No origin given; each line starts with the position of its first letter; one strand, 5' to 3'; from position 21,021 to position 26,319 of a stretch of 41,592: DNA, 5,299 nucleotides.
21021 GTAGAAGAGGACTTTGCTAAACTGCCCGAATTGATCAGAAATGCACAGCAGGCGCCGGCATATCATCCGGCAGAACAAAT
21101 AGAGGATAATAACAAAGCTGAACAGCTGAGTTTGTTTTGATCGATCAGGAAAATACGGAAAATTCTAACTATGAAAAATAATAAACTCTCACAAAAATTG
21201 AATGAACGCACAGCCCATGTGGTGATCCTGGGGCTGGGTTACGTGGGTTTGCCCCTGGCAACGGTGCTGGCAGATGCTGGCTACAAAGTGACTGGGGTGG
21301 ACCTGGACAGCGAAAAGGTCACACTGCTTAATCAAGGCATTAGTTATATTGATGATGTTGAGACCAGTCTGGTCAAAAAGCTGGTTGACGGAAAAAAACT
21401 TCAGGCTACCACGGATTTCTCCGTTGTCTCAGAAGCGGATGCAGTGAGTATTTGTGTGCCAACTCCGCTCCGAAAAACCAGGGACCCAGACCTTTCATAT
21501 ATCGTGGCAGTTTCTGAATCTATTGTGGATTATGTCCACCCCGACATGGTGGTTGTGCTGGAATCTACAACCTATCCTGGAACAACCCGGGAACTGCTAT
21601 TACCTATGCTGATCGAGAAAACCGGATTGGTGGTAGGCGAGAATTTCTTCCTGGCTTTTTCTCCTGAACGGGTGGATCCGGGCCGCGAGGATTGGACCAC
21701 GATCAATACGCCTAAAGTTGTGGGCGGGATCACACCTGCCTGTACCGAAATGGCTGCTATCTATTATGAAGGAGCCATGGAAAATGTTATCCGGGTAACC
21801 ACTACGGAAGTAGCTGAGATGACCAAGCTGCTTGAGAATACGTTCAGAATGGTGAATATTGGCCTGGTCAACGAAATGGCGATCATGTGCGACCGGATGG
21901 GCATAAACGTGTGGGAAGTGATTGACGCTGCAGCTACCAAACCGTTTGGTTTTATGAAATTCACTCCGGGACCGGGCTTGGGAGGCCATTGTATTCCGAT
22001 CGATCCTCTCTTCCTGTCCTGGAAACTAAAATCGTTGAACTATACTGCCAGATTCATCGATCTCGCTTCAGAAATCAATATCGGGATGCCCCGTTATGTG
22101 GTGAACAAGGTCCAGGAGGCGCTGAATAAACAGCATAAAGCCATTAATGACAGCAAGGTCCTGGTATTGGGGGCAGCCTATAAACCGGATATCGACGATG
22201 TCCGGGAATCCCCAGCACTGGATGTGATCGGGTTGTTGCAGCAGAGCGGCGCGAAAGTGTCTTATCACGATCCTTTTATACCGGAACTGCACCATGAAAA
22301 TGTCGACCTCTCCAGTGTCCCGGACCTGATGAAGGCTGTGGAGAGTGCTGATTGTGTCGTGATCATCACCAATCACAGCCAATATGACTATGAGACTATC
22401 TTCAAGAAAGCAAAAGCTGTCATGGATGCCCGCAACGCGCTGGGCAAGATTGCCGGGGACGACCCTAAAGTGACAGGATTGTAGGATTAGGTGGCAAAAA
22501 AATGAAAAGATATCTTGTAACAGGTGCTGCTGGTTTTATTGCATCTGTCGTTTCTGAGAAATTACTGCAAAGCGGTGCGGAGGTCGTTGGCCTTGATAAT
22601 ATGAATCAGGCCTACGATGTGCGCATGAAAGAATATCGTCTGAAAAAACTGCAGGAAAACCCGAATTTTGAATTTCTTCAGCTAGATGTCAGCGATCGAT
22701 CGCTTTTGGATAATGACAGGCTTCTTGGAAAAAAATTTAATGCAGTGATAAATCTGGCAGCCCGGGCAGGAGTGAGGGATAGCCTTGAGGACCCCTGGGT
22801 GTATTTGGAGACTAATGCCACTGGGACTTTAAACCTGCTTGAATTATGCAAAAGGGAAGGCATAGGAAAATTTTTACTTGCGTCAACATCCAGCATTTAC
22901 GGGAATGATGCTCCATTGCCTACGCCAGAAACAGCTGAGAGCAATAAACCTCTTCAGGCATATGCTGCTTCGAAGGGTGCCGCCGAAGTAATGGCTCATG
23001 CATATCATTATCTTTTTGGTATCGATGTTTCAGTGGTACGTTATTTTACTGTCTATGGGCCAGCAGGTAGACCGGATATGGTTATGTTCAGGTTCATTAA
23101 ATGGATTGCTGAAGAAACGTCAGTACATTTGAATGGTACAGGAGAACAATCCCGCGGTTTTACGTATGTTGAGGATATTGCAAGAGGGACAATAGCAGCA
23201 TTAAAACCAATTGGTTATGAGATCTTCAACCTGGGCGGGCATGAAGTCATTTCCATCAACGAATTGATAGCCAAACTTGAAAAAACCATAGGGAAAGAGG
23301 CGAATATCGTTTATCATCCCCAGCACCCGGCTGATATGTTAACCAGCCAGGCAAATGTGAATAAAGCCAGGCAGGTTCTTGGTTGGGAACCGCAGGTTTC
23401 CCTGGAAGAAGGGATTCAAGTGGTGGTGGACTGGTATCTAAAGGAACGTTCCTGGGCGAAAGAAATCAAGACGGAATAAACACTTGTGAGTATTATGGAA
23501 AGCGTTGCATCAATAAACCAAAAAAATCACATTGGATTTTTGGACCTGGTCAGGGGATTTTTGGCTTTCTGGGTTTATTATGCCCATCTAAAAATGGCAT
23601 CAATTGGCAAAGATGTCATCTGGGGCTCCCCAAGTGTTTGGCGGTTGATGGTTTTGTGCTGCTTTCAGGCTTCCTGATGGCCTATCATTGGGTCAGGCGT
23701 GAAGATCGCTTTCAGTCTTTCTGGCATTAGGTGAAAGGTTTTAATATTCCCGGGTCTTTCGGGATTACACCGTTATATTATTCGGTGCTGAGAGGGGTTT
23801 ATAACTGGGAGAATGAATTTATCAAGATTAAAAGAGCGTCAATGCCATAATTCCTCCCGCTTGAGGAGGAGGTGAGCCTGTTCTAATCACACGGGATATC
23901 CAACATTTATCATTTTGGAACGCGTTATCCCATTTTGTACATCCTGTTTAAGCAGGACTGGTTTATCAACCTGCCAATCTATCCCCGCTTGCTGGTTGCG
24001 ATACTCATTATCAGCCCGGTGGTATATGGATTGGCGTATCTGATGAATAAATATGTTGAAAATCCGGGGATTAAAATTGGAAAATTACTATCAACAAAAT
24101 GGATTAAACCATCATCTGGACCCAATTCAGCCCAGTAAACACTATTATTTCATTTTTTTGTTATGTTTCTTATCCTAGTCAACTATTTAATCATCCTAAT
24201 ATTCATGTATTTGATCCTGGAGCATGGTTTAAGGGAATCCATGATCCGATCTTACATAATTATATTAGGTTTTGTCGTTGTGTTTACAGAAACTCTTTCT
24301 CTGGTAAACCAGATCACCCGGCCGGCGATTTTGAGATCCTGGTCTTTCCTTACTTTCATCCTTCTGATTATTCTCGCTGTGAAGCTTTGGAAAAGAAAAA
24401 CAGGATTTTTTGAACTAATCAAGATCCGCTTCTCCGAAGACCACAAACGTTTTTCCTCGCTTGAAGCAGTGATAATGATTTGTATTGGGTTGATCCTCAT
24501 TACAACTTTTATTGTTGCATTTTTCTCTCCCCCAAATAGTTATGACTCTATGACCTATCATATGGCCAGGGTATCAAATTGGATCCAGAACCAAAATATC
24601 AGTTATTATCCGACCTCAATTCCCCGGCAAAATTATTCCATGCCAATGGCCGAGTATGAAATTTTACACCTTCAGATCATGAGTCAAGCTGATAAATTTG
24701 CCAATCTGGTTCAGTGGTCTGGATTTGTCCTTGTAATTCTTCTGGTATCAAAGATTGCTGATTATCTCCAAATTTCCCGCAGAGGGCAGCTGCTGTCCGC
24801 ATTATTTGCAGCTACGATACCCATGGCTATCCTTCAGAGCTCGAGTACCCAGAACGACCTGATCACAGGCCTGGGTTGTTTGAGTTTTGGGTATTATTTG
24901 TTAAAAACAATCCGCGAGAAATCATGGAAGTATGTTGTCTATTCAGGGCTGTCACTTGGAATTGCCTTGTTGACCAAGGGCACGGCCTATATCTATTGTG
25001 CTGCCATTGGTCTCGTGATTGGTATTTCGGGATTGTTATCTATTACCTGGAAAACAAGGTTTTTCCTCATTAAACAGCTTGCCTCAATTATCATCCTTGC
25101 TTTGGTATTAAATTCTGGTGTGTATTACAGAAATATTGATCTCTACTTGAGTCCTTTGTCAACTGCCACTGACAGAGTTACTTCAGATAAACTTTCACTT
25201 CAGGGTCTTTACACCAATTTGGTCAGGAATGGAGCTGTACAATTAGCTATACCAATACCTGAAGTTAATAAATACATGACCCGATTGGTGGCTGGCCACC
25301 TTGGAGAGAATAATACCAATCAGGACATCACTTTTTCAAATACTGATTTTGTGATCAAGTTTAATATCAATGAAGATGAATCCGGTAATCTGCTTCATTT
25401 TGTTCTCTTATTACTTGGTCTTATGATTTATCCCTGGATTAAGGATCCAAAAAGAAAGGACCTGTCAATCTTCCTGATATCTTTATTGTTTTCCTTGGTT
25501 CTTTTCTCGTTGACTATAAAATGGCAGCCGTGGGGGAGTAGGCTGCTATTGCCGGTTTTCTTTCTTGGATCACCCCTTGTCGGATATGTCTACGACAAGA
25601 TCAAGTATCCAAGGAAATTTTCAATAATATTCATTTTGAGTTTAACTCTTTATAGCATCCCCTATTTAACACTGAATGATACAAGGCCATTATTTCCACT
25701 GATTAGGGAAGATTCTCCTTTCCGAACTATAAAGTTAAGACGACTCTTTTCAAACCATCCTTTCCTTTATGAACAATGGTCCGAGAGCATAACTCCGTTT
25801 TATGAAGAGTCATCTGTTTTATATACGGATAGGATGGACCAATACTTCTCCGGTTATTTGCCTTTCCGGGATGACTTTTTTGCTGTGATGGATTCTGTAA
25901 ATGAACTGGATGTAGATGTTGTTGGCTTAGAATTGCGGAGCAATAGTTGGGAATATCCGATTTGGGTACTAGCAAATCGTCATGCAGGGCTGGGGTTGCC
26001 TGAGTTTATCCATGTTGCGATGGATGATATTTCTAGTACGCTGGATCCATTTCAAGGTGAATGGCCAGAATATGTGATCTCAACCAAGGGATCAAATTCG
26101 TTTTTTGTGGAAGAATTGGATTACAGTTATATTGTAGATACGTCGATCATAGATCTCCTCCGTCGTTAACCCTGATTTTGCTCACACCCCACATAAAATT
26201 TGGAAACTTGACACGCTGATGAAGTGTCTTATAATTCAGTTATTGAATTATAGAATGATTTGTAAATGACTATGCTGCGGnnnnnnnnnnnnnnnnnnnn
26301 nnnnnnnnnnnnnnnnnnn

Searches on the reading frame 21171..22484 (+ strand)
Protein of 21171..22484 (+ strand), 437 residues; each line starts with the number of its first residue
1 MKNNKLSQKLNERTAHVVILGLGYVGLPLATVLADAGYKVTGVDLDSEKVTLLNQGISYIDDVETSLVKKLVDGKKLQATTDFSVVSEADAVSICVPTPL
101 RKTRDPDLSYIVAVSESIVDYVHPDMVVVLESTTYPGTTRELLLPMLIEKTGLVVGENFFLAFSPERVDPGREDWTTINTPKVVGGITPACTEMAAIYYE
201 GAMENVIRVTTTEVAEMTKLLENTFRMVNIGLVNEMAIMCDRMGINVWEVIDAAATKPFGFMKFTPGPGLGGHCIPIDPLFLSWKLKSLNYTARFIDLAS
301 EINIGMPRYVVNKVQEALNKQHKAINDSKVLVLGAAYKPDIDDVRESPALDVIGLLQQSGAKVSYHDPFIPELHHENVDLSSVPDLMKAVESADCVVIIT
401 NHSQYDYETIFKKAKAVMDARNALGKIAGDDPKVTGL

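Call 8: search_protein_families(library=pfam, proteins=[window:21171-22484:+])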
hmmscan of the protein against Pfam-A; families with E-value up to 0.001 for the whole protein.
window:21171-22484:+ (437 aa): 8 families
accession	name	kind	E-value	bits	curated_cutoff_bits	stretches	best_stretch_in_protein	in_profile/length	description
PF03721.20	UDPG_MGDP_dh_N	-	1.1e-43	149.4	27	1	16-193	2-181/187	UDP-glucose/GDP-mannose dehydrogenase family, NAD binding domain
PF00984.24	UDPG_MGDP_dh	-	2.2e-31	108.2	25.4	1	214-303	2-92/94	UDP-glucose/GDP-mannose dehydrogenase family, central domain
PF03720.21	UDPG_MGDP_dh_C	-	2.9e-27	95.5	30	1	331-424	1-101/103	UDP-glucose/GDP-mannose dehydrogenase family, UDP binding domain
PF03446.21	NAD_binding_2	-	6.1e-07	30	21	1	18-142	3-103/161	NAD binding domain of 6-phosphogluconate dehydrogenase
PF02826.25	2-Hacid_dh_C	-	2.9e-06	27.2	25.1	0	352-413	51-112/178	D-isomer specific 2-hydroxyacid dehydrogenase, NAD binding domain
PF02737.24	3HCDH_N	-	7.4e-05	23.2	22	1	16-92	1-82/180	3-hydroxyacyl-CoA dehydrogenase, NAD binding domain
PF01210.29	NAD_Gly3P_dh_N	-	0.00083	19.8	23.1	0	17-98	2-79/158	NAD-dependent glycerol-3-phosphate dehydrogenase N-terminus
PF00070.33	Pyr_redox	-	0.00089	20.2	22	0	16-46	1-31/82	Pyridine nucleotide-disulphide oxidoreductase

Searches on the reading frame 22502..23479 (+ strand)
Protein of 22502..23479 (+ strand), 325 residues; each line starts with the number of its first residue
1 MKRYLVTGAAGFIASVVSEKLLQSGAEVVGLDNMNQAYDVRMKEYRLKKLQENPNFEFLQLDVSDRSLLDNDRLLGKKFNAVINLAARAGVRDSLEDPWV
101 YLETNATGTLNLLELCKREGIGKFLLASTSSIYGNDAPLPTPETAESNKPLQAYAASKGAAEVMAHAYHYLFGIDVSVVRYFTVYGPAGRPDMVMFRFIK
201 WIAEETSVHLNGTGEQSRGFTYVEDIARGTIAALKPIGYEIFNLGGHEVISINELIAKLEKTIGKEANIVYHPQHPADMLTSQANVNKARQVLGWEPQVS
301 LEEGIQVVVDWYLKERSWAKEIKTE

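Call 8: search_protein_families(library=pfam, proteins=[window:22502-23479:+])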
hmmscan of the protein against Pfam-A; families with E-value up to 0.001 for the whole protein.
window:22502-23479:+ (325 aa): 9 families
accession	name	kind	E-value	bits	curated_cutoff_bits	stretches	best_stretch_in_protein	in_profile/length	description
PF01370.27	Epimerase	-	1.3e-54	185.6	20.9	1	5-245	2-240/240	NAD dependent epimerase/dehydratase family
PF16363.11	GDP_Man_Dehyd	-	5.8e-53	180.9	27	1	5-306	1-330/332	GDP-mannose 4,6 dehydratase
PF01073.25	3Beta_HSD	-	2.8e-14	53.3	22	1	5-238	1-233/280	3-beta hydroxysteroid dehydrogenase/isomerase family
PF07993.18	NAD_binding_4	-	7.2e-13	48.7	20.1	1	6-186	1-209/258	Male sterility protein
PF04321.23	RmlD_sub_bind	-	8.9e-13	48.4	27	1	4-255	3-223/287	RmlD substrate binding domain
PF02719.21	Polysacc_synt_2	-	1.1e-09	38.3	20.2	1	5-266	2-250/293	Polysaccharide biosynthesis protein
PF13460.12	NAD_binding_10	-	1.9e-06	28.3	27.2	1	8-163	1-129/184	NAD(P)H-binding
PF00106.31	adh_short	-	3.3e-05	23.9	26.6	1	4-167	3-162/195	short chain dehydrogenase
PF08659.16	KR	-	5.6e-05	23.6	22.6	1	4-135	3-143/180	KR domain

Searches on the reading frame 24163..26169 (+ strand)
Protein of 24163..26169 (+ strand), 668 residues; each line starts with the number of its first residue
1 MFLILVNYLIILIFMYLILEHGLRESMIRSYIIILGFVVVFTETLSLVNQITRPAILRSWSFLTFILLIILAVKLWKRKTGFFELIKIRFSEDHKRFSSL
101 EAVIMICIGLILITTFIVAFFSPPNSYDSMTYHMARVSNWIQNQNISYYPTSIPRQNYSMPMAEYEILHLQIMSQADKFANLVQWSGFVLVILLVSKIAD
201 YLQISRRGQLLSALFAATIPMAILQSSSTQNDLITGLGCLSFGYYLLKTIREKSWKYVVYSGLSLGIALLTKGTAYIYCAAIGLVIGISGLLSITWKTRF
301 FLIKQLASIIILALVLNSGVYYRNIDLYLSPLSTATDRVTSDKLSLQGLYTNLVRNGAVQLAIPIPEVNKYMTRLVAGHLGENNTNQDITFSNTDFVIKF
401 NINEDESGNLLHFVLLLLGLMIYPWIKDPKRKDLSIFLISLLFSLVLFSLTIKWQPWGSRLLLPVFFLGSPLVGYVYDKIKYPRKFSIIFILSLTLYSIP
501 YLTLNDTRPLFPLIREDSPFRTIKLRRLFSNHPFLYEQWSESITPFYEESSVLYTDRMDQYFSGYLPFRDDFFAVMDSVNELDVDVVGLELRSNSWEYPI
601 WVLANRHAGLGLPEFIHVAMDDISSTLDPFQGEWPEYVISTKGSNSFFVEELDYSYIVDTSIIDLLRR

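Call 8: search_protein_families(library=pfam, proteins=[window:24163-26169:+])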
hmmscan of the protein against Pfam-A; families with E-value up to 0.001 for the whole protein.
window:24163-26169:+ (668 aa): 1 family
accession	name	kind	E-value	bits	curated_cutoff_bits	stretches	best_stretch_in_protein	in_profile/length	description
PF13231.12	PMT_2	-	1.1e-06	29.4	26.1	1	187-314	31-153/160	Dolichyl-phosphate-mannose-protein mannosyltransferase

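Call 10: search_protein_families(library=ncbifam, proteins=[window:24163-26169:+], max_evalue=0.01)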
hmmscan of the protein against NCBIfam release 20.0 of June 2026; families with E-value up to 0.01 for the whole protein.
window:24163-26169:+ (668 aa): 1 family
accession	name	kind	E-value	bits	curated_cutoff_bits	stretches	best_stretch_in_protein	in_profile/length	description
NF047440.1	LA3751_2_3_fam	subfamily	0.0034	16.3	200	1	181-321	102-244/460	LA_3751/LA_3752 family putative glycosyltransferase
